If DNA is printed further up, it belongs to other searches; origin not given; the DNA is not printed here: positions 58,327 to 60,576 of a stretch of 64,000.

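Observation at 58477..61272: Omp-alpha-like SLH/coiled-coil/TM-anchor gene followed by a Cys-rich large secreted protein ending in an aromatic residue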

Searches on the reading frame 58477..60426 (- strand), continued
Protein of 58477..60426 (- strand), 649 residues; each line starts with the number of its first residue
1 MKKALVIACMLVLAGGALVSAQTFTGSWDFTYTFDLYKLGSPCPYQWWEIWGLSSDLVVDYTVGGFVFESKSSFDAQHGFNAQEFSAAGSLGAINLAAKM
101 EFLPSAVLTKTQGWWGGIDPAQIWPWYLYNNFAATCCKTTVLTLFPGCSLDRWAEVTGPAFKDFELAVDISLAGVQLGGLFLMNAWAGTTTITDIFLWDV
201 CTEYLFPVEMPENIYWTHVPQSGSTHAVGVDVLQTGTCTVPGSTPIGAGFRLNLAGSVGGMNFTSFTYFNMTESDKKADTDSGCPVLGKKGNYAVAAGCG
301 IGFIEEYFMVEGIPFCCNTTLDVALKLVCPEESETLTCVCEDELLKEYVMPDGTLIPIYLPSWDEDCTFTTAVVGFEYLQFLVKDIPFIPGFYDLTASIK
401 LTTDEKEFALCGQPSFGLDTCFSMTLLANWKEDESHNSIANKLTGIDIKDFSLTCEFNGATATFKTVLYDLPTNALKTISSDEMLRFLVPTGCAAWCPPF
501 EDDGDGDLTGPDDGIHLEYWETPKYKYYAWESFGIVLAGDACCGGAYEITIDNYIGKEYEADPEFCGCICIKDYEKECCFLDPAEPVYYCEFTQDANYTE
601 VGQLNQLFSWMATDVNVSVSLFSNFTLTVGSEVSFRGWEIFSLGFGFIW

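Call 53: find_homologous_proteins(query=P0018, max_evalue=0.00001)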
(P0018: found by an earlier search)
Query P0018 (190 aa): 379 proteins with E <= 0.00001 among 1071 candidates; the best 120 are listed.
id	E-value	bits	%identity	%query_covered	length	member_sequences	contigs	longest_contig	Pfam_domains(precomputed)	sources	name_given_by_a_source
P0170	2.8e-107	374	96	91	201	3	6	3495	PF00395.26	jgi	-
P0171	6.0e-106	370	94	91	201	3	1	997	PF00395.26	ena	-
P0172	1.1e-104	366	93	100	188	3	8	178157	PF00395.26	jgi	-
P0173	1.5e-104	366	93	100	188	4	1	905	PF00395.26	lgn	-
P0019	5.9e-104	364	90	100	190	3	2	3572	PF00395.26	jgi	-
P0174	9.3e-104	363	93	100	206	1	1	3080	PF00395.26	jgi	-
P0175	3.5e-103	361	93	100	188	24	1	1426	-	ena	-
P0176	4.8e-102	357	92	100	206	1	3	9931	PF00395.26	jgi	-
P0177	8.8e-102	357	89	100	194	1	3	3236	PF00395.26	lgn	-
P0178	1.3e-100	353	91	100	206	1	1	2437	PF00395.26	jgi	-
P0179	3.8e-96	338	87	100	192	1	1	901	PF00395.26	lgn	-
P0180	3.5e-86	306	75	100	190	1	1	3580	-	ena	-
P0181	7.5e-83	295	74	100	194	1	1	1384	PF00395.26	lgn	-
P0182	2.6e-82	293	75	100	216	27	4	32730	PF00395.26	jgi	-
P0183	4.6e-81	289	72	100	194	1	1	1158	PF00395.26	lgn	-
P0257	1.7e-64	235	62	97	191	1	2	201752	PF00395.26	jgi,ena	-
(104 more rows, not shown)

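Call 60: find_encoding_contigs(protein=P0172, flank=10000, max_places=2)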
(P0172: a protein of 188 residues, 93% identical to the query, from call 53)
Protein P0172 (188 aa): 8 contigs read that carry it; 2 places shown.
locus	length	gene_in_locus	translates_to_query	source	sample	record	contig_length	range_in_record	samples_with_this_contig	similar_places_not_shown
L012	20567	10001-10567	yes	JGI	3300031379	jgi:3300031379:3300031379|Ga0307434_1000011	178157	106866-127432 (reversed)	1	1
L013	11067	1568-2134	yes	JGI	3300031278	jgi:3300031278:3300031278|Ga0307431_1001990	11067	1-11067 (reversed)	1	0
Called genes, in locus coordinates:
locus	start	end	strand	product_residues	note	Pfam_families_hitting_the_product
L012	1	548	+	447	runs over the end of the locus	PF00289:Biotin_carb_N, PF02222:ATP-grasp (weak), PF02786:CPSase_L_D2, PF07478:Dala_Dala_lig_C, PF02785:Biotin_carb_C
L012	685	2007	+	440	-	PF02881:SRP54_N, PF06414:Zeta_toxin (weak), PF13401:AAA_22 (weak), PF20720:nSTAND3 (faint), PF00448:SRP54, PF01656:CbiA (weak), PF02978:SRP_SPB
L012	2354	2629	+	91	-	PF00886:Ribosomal_S16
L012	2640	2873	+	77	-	PF13083:KH_KhpA-B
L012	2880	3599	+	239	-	PF01746:tRNA_m1G_MT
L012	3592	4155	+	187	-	PF09936:Methyltrn_RNA_4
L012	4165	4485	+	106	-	PF01245:Ribosomal_L19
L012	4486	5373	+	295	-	PF10502:Peptidase_S26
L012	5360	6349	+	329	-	PF01351:RNase_HII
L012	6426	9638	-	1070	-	-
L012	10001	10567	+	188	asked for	PF00395:SLH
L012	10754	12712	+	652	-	-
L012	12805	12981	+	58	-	-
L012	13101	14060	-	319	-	-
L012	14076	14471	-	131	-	PF18911:PKD_4, PF00801:PKD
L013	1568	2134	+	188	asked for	PF00395:SLH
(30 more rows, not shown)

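Call 61: find_encoding_contigs(protein=P0257, flank=10000, max_places=2)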
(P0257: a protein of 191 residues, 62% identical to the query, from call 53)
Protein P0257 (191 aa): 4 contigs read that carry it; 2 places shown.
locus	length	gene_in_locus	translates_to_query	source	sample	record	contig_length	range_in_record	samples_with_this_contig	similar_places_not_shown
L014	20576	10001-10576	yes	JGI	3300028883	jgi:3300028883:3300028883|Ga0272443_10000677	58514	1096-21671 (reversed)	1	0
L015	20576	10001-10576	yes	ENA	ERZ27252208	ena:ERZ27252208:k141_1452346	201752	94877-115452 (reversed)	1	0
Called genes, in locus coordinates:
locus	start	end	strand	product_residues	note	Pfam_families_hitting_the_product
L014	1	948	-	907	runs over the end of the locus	PF01433:Peptidase_M1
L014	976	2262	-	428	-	PF01595:CNNM, PF00571:CBS (weak), PF03471:CorC_HlyC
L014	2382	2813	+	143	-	PF00364:Biotin_lipoyl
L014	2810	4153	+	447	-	PF00289:Biotin_carb_N, PF02786:CPSase_L_D2, PF07478:Dala_Dala_lig_C (weak), PF02785:Biotin_carb_C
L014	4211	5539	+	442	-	PF02881:SRP54_N, PF01656:CbiA (faint), PF06414:Zeta_toxin (weak), PF13401:AAA_22 (weak), PF00448:SRP54, PF02978:SRP_SPB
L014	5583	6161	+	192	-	PF00886:Ribosomal_S16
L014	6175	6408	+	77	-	PF13083:KH_KhpA-B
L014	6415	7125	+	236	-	PF01746:tRNA_m1G_MT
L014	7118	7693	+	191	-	PF09936:Methyltrn_RNA_4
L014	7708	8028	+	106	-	PF01245:Ribosomal_L19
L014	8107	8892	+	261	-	PF10502:Peptidase_S26, PF17820:PDZ_6 (faint)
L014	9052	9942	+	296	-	PF01351:RNase_HII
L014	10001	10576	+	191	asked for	PF00395:SLH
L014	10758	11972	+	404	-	-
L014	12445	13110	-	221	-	PF00801:PKD, PF18911:PKD_4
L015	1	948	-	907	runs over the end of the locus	PF01433:Peptidase_M1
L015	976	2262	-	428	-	PF01595:CNNM, PF00571:CBS (weak), PF03471:CorC_HlyC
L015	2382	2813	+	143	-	PF00364:Biotin_lipoyl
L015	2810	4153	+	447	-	PF00289:Biotin_carb_N, PF02786:CPSase_L_D2, PF07478:Dala_Dala_lig_C (weak), PF02785:Biotin_carb_C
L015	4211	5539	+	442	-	PF02881:SRP54_N, PF01656:CbiA (faint), PF06414:Zeta_toxin (weak), PF13401:AAA_22 (weak), PF00448:SRP54, PF02978:SRP_SPB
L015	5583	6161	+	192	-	PF00886:Ribosomal_S16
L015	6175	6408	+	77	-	PF13083:KH_KhpA-B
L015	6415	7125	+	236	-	PF01746:tRNA_m1G_MT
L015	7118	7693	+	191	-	PF09936:Methyltrn_RNA_4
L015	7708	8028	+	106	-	PF01245:Ribosomal_L19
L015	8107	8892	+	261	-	PF10502:Peptidase_S26, PF17820:PDZ_6 (faint)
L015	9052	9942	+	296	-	PF01351:RNase_HII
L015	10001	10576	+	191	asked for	PF00395:SLH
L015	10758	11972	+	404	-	-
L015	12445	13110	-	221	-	PF00801:PKD, PF18911:PKD_4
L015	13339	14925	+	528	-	-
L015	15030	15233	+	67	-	-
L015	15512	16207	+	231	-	-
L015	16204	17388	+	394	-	PF00108:Thiolase_N, PF22691:Thiolase_C_1, PF02803:Thiolase_C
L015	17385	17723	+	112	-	PF12172:zf-ChsH2, PF01796:OB_ChsH2_C (weak)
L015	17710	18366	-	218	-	PF13302:Acetyltransf_3, PF00583:Acetyltransf_1, PF13523:Acetyltransf_8 (weak)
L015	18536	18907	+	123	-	-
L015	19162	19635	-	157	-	PF01980:TrmO_N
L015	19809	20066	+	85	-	-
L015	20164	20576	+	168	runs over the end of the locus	-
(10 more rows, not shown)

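Call 62: predict_structure(alignment_id=A2)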
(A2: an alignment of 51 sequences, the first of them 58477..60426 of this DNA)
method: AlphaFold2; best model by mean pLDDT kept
length: 649 residues; sequences in the alignment: 51
mean_pLDDT: 87.0   pTM: 0.81
mean pLDDT of the five models: 87.0, 86.6, 85.1, 84.4, 82.3
residues with pLDDT >= 90: 340; 70-90: 262; 50-70: 42; < 50: 5
segments of 3 or more residues with pLDDT < 50: none
pLDDT, mean of each block of 10 residues (from residue 1): 59 62 85 96 94 95 89 95 95 92 97 87 89 80 93 95 95 90 95 95 87 85 84 94 93 91 94 88 85 82 90 80 89 73 88 89 82 82 83 83 81 65 74 75 79 81 89 93 95 89 79 91 97 92 84 96 92 73 80 92 88 95 89 95 93
secondary structure, 60 per line:
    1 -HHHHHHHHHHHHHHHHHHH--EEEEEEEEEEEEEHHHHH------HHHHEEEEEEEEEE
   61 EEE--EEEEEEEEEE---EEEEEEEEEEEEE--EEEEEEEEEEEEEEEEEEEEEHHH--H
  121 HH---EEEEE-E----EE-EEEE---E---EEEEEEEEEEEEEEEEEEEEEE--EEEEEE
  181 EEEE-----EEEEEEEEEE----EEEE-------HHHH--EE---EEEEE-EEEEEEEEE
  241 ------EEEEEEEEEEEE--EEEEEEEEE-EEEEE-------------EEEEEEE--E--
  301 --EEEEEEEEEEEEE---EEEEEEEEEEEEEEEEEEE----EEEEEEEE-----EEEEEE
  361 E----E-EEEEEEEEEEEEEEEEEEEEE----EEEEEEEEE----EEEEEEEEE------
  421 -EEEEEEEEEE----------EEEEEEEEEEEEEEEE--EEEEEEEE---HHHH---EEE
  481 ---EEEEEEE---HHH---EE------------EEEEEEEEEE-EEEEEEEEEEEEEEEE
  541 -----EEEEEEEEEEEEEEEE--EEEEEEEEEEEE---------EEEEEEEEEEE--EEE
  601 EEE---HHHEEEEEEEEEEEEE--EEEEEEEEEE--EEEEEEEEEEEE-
elements in order: H2-20 E23-35 H36-40 H47-50 E51-63 E66-75 E79-91 E94-114 E126-130 E140-143 E151-172 E175-184 E190-199 E204-207 H215-218 E226-230 E232-240 E247-258 E261-269 E271-275 E289-295 E303-315 E319-337 E342-349 E355-361 E368-388 E393-401 E406-414 E422-431 E442-457 E460-467 H471-474 E478-480 E484-490 E514-523 E525-540 E546-561 E564-575 E585-595 E598-603 E610-622 E625-634 E637-648

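Call 65: list_cluster_members(proteins=[P0095, P0150, P0164, P0157, P0082, P0105, P0118, P0162, P0021, P0031])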
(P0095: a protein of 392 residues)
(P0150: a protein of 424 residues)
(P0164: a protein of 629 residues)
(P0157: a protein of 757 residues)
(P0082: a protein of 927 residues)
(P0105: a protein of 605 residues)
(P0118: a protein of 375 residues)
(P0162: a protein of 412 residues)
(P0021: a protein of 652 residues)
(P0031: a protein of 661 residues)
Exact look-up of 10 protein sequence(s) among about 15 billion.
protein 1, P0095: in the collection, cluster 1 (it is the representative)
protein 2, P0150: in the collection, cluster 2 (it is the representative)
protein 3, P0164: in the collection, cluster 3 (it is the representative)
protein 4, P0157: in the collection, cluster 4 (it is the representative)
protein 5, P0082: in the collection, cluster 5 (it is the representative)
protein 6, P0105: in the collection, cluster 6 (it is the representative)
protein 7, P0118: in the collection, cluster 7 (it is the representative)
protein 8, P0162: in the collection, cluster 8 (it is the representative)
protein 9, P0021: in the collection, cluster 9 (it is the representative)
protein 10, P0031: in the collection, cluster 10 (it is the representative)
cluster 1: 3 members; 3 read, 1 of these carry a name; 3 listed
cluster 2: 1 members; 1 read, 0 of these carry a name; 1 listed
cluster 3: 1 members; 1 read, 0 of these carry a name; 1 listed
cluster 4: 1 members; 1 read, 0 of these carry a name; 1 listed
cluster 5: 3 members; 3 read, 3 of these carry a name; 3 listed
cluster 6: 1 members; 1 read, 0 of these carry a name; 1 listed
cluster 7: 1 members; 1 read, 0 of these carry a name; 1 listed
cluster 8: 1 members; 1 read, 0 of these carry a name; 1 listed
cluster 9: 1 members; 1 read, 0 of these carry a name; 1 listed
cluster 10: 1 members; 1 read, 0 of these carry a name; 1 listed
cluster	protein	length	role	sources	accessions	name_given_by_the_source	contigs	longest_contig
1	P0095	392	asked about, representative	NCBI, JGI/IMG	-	-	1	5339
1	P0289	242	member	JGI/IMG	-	hypothetical protein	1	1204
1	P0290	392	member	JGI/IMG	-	-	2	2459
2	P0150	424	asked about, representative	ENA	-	-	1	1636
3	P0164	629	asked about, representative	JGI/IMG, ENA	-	-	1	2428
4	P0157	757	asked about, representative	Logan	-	-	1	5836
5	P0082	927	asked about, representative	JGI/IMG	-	hypothetical protein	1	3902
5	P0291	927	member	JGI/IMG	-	hypothetical protein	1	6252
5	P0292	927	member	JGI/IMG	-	hypothetical protein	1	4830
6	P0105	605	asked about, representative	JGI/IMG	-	-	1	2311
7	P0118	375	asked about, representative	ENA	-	-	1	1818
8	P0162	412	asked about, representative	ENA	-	-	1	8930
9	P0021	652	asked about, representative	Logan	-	-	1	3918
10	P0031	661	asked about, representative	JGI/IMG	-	-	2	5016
